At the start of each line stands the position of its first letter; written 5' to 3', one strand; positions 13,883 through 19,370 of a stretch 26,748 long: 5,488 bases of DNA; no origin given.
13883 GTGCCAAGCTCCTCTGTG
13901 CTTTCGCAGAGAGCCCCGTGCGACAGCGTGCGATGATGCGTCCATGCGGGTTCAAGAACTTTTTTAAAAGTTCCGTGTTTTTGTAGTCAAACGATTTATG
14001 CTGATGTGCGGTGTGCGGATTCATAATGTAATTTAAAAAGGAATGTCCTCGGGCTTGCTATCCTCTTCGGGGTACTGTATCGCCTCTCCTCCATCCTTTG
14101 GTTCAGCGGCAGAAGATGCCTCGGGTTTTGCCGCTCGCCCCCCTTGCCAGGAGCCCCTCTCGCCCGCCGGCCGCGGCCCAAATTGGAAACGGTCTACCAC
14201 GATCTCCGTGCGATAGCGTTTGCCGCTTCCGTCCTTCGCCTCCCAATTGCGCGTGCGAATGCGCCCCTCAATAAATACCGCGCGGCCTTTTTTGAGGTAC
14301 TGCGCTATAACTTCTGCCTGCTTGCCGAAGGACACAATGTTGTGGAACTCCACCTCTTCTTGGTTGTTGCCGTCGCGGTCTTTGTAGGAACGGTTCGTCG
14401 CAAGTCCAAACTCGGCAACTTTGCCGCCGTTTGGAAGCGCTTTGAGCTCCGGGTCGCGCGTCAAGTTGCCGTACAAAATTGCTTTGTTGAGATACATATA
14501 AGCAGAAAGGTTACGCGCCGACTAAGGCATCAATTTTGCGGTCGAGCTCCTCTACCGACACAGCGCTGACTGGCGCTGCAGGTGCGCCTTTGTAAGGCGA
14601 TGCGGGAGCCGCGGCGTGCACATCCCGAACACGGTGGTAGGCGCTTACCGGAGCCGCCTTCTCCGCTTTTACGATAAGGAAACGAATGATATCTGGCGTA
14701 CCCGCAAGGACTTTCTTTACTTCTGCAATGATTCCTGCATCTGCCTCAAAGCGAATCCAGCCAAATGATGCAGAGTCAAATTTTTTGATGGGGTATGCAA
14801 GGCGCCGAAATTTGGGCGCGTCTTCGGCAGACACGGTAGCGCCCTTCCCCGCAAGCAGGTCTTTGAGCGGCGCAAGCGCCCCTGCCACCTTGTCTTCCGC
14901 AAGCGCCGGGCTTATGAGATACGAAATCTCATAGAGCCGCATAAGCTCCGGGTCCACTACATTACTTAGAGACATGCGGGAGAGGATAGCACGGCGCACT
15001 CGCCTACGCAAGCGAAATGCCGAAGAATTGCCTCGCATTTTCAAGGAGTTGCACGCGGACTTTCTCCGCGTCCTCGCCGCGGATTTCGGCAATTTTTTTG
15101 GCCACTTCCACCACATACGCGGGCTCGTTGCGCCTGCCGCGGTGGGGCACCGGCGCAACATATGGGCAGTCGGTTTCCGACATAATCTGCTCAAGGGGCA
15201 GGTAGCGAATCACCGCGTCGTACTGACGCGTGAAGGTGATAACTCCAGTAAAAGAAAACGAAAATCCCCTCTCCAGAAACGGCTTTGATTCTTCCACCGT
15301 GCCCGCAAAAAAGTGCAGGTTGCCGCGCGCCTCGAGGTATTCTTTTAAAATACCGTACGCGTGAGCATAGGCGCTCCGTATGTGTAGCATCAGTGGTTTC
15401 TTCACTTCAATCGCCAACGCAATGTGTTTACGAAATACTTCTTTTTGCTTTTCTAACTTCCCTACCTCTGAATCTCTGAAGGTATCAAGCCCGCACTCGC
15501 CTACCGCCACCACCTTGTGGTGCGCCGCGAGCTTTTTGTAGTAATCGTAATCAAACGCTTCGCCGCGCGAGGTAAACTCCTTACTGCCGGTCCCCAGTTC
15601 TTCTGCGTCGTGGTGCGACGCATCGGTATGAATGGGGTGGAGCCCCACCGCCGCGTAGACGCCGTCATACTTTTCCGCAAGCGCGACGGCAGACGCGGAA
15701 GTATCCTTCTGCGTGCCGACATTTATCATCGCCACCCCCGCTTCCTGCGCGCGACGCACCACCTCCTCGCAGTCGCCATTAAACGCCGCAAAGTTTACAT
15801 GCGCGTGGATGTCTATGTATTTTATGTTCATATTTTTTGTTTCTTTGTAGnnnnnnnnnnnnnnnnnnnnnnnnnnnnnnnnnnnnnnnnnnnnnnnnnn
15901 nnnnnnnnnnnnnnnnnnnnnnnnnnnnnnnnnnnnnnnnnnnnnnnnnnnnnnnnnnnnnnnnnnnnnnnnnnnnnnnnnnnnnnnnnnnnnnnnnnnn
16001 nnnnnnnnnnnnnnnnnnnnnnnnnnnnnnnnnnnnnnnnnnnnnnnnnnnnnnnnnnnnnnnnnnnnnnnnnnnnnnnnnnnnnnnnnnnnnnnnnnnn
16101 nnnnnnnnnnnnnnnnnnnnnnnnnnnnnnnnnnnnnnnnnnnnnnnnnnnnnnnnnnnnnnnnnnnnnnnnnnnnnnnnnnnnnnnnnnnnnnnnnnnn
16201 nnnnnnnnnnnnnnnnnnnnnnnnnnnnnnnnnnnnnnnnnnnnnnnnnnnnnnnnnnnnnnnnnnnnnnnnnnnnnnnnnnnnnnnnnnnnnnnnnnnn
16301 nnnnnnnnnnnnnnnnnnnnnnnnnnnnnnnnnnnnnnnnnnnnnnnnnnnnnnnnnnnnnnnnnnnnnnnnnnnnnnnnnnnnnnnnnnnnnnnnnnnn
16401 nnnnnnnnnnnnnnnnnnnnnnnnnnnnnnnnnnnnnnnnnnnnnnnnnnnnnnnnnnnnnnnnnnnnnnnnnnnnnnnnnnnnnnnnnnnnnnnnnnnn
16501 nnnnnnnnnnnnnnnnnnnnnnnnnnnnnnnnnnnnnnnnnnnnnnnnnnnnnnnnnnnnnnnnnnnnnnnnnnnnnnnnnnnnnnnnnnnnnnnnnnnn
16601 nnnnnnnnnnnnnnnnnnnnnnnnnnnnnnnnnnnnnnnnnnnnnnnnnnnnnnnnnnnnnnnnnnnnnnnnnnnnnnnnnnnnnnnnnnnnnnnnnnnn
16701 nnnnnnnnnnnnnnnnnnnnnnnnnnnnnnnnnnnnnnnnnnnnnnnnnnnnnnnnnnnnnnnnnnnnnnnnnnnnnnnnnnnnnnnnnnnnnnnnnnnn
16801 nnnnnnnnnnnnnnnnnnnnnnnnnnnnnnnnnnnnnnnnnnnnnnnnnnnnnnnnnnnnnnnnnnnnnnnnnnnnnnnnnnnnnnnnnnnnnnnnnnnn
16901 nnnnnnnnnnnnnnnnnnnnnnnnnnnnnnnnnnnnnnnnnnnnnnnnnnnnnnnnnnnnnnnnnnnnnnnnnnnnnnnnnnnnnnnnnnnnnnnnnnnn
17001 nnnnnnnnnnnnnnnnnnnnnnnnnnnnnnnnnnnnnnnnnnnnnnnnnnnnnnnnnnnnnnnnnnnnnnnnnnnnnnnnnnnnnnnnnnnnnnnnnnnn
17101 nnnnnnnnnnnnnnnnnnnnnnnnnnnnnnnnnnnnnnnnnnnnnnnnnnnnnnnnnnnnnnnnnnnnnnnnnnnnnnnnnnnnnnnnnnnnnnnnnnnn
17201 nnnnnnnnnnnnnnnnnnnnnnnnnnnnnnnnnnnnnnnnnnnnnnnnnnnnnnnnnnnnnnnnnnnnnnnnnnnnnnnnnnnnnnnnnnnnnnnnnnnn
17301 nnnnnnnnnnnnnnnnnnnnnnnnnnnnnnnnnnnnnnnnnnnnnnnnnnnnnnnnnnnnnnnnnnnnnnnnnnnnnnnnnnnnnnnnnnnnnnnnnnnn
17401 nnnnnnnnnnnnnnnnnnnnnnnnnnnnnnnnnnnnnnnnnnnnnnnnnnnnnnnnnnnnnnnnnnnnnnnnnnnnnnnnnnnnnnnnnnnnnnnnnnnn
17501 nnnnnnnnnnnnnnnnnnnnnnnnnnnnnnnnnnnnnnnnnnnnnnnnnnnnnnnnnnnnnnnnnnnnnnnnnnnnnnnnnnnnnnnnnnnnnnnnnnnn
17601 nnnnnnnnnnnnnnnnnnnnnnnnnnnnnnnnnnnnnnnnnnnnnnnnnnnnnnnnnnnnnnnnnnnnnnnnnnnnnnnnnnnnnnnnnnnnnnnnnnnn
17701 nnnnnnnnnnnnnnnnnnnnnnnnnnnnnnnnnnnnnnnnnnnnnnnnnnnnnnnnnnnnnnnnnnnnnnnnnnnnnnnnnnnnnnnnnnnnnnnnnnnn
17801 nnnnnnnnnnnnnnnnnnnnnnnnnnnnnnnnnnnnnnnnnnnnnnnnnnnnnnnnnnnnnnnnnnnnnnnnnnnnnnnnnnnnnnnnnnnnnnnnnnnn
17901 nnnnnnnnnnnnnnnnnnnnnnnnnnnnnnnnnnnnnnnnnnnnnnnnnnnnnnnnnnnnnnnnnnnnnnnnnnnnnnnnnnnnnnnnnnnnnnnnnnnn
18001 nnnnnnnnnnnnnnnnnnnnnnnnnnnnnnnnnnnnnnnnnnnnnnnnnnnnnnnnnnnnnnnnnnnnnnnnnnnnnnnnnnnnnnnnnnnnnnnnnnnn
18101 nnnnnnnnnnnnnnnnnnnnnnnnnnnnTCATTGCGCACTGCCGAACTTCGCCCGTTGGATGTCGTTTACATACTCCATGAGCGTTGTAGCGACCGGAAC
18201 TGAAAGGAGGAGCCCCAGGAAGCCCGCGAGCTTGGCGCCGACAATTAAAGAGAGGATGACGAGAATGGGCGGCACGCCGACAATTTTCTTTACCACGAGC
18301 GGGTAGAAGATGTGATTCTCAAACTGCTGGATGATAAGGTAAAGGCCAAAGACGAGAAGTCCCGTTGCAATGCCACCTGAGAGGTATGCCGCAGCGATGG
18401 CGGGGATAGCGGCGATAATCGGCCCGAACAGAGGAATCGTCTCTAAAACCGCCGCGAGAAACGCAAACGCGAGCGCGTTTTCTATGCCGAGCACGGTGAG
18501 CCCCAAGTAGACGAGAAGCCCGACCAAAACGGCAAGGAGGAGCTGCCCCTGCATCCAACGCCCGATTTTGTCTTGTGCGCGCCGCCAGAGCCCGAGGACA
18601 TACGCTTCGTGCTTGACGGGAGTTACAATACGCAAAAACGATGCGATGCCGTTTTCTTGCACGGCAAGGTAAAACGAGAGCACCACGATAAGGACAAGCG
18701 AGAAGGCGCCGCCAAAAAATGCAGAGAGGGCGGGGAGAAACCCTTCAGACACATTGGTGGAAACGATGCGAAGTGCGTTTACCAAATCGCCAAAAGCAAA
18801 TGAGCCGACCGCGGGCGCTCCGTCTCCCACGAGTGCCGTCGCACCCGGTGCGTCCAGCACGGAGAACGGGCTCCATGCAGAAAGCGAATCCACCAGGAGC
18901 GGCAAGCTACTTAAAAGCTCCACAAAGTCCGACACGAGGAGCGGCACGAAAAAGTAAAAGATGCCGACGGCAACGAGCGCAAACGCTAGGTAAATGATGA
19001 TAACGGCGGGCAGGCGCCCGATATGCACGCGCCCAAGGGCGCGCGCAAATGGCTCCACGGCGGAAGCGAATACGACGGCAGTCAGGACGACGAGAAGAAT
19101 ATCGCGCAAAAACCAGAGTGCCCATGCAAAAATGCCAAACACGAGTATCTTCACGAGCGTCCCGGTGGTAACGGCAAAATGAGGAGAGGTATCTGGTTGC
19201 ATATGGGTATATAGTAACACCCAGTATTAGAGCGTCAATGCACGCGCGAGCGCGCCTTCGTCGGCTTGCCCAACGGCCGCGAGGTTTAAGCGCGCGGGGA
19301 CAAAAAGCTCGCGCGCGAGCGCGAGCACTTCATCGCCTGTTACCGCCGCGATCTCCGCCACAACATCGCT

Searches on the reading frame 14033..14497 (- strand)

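Call 40: search_protein_families(library=pfam, proteins=[window:14033-14497:-], max_evalue=0.0001)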
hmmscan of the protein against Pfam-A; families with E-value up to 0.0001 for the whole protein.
window:14033-14497:- (154 aa): 1 family
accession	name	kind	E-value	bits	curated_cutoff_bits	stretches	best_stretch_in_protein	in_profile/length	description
PF00436.31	SSB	-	1.5e-36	125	26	1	3-106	1-103/104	Single-strand binding protein family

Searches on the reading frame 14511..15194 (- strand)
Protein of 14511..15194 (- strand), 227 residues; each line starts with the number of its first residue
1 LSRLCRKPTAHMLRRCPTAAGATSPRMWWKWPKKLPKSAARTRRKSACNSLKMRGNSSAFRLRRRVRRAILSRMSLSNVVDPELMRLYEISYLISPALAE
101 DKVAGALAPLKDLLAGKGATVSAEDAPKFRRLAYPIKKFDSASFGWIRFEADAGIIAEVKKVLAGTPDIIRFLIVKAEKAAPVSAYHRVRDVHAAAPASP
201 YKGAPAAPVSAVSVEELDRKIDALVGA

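Call 40: search_protein_families(library=pfam, proteins=[window:14511-15194:-], max_evalue=0.0001)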
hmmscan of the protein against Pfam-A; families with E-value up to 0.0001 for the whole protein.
window:14511-15194:- (227 aa): 1 family
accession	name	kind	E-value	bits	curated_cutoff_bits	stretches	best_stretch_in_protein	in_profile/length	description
PF01250.22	Ribosomal_S6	-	1.4e-16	60.9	27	1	88-176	2-90/90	Ribosomal protein S6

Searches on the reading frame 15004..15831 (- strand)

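Call 40: search_protein_families(library=pfam, proteins=[window:15004-15831:-], max_evalue=0.0001)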
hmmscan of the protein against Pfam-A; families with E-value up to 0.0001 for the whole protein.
window:15004-15831:- (275 aa): 1 family
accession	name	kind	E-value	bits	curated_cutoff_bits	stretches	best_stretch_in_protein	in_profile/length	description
PF01026.27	TatD_DNase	-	7.1e-75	252.1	27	1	6-271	1-253/253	TatD related DNase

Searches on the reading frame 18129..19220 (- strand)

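Call 40: search_protein_families(library=pfam, proteins=[window:18129-19220:-], max_evalue=0.0001)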
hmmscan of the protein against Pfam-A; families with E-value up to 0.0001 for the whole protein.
window:18129-19220:- (363 aa): 1 family
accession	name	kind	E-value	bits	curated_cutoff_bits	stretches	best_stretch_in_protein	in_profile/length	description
PF01594.21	AI-2E_transport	-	2.8e-52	178.4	34.3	1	25-353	4-325/327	AI-2E family transporter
